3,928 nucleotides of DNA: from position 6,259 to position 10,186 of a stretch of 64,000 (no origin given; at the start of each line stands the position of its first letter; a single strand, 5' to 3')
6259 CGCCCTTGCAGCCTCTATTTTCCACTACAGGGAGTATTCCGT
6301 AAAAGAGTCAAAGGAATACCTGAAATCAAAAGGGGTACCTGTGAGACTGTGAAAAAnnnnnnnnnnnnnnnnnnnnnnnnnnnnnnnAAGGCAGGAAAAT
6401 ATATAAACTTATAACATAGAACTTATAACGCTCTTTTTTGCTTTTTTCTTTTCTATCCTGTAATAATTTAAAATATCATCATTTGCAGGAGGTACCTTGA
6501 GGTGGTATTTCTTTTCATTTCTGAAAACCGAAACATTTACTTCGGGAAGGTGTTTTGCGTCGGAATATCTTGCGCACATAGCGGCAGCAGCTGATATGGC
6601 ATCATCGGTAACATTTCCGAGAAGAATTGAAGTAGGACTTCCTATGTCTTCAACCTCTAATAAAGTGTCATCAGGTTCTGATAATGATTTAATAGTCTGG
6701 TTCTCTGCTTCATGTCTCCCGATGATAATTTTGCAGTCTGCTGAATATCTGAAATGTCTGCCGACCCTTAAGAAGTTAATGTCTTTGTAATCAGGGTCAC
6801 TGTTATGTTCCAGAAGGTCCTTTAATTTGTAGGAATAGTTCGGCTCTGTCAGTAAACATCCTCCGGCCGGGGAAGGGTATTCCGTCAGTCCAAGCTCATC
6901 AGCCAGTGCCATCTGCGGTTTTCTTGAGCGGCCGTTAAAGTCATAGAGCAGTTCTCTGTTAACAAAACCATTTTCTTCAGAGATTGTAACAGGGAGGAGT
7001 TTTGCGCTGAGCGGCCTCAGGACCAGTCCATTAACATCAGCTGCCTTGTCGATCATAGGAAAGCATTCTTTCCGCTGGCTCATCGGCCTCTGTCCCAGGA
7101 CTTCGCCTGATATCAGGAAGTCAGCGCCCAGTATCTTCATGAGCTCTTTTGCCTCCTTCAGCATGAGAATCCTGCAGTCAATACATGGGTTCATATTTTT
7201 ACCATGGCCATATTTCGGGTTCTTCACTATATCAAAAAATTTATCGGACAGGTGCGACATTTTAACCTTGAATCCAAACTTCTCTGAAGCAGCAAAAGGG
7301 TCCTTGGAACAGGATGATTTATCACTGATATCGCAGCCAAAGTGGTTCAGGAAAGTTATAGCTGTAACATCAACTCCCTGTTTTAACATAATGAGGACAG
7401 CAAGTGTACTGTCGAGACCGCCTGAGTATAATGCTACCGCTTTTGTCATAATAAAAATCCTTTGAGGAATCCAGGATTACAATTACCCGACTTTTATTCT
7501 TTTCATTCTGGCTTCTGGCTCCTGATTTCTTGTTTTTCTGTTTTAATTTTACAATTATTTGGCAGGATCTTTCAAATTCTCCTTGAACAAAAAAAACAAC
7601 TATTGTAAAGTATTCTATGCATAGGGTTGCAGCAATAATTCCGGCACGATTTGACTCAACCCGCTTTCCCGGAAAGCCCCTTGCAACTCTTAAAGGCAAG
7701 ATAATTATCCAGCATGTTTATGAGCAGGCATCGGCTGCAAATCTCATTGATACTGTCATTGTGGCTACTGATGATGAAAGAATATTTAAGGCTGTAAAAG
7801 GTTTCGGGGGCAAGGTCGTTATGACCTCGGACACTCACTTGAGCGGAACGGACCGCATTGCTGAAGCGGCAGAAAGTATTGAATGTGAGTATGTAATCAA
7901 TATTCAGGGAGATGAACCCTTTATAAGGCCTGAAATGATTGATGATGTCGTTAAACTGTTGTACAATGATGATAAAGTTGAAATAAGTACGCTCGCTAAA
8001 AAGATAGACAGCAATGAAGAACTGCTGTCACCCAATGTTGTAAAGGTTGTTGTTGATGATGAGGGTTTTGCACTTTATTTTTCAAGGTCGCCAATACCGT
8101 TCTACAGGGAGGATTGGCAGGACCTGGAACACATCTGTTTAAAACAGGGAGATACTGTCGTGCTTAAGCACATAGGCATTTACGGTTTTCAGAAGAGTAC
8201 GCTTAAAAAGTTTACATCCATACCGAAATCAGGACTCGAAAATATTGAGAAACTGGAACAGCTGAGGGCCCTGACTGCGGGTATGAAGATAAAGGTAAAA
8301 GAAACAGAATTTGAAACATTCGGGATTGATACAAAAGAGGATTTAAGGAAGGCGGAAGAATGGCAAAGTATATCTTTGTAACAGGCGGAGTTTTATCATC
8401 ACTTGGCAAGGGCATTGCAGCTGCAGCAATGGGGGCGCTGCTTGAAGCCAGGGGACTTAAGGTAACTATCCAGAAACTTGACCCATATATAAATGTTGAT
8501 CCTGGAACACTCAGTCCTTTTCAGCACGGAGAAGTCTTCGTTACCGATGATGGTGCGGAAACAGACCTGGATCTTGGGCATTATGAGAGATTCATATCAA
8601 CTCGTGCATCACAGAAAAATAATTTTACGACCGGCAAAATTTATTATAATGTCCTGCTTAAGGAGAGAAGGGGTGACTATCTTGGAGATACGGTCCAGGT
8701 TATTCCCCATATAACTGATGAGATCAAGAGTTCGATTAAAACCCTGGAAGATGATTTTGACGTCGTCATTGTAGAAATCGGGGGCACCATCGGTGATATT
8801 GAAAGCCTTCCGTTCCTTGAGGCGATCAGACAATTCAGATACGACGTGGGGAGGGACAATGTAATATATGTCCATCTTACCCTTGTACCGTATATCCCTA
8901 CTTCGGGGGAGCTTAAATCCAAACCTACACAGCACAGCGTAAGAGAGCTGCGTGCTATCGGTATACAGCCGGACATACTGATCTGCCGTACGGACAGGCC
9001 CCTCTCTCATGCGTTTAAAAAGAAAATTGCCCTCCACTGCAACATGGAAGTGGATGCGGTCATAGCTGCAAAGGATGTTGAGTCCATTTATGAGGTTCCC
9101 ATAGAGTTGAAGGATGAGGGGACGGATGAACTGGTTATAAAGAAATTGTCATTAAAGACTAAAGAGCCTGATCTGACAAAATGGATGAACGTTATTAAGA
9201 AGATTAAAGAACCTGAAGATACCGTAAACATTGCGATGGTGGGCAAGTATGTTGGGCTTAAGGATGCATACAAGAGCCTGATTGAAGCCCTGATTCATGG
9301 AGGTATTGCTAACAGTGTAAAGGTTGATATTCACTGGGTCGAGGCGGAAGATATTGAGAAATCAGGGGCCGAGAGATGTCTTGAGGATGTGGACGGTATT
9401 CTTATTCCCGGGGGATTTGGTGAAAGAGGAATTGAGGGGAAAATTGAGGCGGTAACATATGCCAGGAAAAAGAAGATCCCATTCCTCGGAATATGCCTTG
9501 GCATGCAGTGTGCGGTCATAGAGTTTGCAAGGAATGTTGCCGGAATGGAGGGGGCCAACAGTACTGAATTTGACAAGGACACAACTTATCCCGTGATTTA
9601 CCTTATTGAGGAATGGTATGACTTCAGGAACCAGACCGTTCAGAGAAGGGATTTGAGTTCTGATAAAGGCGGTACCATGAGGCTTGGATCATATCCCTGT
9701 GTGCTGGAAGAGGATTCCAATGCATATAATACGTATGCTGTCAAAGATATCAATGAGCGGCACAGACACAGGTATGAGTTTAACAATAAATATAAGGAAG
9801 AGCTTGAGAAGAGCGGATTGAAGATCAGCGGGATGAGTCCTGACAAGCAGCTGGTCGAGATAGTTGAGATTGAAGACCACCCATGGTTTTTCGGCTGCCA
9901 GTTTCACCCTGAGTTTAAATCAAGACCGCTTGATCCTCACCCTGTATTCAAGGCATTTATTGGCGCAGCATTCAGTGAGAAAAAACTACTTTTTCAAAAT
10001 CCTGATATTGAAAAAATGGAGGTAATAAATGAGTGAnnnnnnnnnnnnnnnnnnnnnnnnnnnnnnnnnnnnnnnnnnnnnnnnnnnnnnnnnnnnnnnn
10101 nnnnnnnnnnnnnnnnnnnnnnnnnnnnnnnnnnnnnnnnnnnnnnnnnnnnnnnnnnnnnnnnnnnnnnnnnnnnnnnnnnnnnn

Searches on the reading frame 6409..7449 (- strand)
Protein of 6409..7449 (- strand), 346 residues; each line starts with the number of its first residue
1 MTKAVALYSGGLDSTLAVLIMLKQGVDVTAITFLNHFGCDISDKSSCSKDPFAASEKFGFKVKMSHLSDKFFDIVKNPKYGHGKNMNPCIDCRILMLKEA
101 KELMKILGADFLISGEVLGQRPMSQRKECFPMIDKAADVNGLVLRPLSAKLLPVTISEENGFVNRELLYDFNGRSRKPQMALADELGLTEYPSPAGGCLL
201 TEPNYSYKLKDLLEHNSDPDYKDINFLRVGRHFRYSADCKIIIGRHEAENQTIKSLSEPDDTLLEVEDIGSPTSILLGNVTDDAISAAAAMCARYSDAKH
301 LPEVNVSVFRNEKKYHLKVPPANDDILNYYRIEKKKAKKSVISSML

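Call 25: search_protein_families(library=pfam, proteins=[window:6409-7449:-])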
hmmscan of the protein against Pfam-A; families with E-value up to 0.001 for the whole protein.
window:6409-7449:- (346 aa): 5 families
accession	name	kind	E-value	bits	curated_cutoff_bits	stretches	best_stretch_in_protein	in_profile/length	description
PF18297.6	NFACT-R_2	-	2.9e-23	82.4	26.9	1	230-330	1-103/104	NFACT protein RNA binding domain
PF02568.20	ThiI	-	2.8e-12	47.1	20.5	1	3-147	5-144/197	Thiamine biosynthesis protein (ThiI)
PF03054.22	tRNA_Me_trans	-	1.9e-07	31.4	20.6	1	4-115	3-125/202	tRNA methyl transferase HUP domain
PF06508.19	QueC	-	0.00022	21.2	22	1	3-33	1-31/210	Queuosine biosynthesis protein QueC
PF24167.1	DUF7411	-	0.00042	20.4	28.7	1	3-71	2-62/194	Family of unknown function (DUF7411)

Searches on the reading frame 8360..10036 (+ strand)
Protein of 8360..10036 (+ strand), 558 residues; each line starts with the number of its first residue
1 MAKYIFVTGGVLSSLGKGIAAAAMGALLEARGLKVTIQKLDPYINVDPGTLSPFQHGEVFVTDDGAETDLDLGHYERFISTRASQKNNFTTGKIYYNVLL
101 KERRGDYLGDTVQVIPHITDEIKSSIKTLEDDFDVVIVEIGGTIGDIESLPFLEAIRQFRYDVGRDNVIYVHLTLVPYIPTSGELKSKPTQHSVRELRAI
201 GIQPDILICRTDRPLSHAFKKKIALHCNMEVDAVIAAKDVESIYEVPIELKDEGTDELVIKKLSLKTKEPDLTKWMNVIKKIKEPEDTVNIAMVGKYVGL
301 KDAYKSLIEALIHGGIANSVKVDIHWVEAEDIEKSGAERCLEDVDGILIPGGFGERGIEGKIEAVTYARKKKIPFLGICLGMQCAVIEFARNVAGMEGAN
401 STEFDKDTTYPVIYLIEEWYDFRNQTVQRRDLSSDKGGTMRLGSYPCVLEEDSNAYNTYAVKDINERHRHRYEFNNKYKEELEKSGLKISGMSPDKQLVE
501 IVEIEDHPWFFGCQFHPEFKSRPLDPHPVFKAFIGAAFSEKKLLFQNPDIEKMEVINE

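Call 25: search_protein_families(library=pfam, proteins=[window:8360-10036:+])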
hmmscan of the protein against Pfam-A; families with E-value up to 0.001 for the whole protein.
window:8360-10036:+ (558 aa): 3 families
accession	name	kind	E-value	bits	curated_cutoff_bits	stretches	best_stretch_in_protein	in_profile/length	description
PF06418.20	CTP_synth_N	-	2.2e-126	421.1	26.1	1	3-265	1-265/265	CTP synthase N-terminus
PF00117.34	GATase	-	1.1e-44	152.9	22.8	1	300-534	2-188/190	Glutamine amidotransferase class-I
PF07722.19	Peptidase_C26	-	7.9e-08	32.8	20.5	1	365-518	98-219/219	Peptidase C26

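Call 48: find_homologous_proteins(query=window:8360-10036:+, max_evalue=1e-100)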
Query window:8360-10036:+ (558 aa): 8000 proteins with E <= 1e-100 among 8000 candidates; the best 120 are listed.
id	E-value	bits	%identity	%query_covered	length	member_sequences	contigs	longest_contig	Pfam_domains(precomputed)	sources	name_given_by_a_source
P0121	0.0e+0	1229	96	100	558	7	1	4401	PF07722.20,PF06418.21,PF00117.35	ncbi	-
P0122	0.0e+0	1192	93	100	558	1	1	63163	PF07722.20,PF06418.21,PF00117.35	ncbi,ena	-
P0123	0.0e+0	1129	88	100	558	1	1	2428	PF07722.20,PF06418.21,PF00117.35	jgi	jgi:CTP synthase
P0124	0.0e+0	1128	87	100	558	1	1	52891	PF07722.20,PF06418.21,PF00117.35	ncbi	-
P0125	0.0e+0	1126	87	100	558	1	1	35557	PF07722.20,PF06418.21,PF00117.35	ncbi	-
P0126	0.0e+0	1126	87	100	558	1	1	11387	PF07722.20,PF06418.21,PF00117.35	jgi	jgi:CTP synthase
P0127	0.0e+0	1123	86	100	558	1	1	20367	PF07722.20,PF06418.21,PF00117.35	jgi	jgi:CTP synthase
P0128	0.0e+0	1121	87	100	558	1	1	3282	PF07722.20,PF06418.21,PF00117.35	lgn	-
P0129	0.0e+0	1116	85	100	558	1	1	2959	PF07722.20,PF06418.21,PF00117.35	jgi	-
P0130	0.0e+0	1115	87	100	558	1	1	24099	PF07722.20,PF06418.21,PF00117.35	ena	-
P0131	0.0e+0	1115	87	99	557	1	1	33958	PF07722.20,PF06418.21,PF00117.35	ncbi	-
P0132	0.0e+0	1114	85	100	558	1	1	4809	PF07722.20,PF06418.21,PF00117.35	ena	-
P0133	0.0e+0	1113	86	100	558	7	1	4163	PF07722.20,PF06418.21,PF00117.35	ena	-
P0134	0.0e+0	1112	85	100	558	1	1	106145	PF07722.20,PF06418.21,PF00117.35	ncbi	-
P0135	0.0e+0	1111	85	100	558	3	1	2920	PF07722.20,PF06418.21,PF00117.35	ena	-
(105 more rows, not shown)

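Call 59: list_cluster_members(proteins=[P0121, P0122, P0124, P0063])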
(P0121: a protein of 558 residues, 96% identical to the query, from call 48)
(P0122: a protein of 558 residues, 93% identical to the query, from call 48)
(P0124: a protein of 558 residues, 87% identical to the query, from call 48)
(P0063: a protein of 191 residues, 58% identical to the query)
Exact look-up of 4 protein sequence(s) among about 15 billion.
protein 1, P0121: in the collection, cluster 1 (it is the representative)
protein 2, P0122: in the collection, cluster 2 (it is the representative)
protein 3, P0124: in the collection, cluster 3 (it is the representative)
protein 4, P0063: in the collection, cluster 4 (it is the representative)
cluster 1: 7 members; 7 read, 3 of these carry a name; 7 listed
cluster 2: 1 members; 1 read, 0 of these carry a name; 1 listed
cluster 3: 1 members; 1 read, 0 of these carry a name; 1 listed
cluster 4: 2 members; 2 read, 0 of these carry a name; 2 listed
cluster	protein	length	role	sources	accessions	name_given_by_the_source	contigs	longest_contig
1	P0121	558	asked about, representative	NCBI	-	-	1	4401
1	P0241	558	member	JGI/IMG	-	CTP synthase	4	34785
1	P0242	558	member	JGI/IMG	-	CTP synthase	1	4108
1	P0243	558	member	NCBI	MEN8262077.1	MAG: CTP synthase [Nitrospirota bacterium]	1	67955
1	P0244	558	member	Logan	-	-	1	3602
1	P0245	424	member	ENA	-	-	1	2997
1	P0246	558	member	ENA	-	-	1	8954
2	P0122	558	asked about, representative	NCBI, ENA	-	-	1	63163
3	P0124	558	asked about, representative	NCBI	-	-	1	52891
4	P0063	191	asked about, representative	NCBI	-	-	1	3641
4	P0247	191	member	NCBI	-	-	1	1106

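Call 62: find_encoding_contigs(protein=window:8360-10036:+, flank=10000, max_places=3)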
Protein window:8360-10036:+ (558 aa): no gene with exactly this product is on record in the collection.
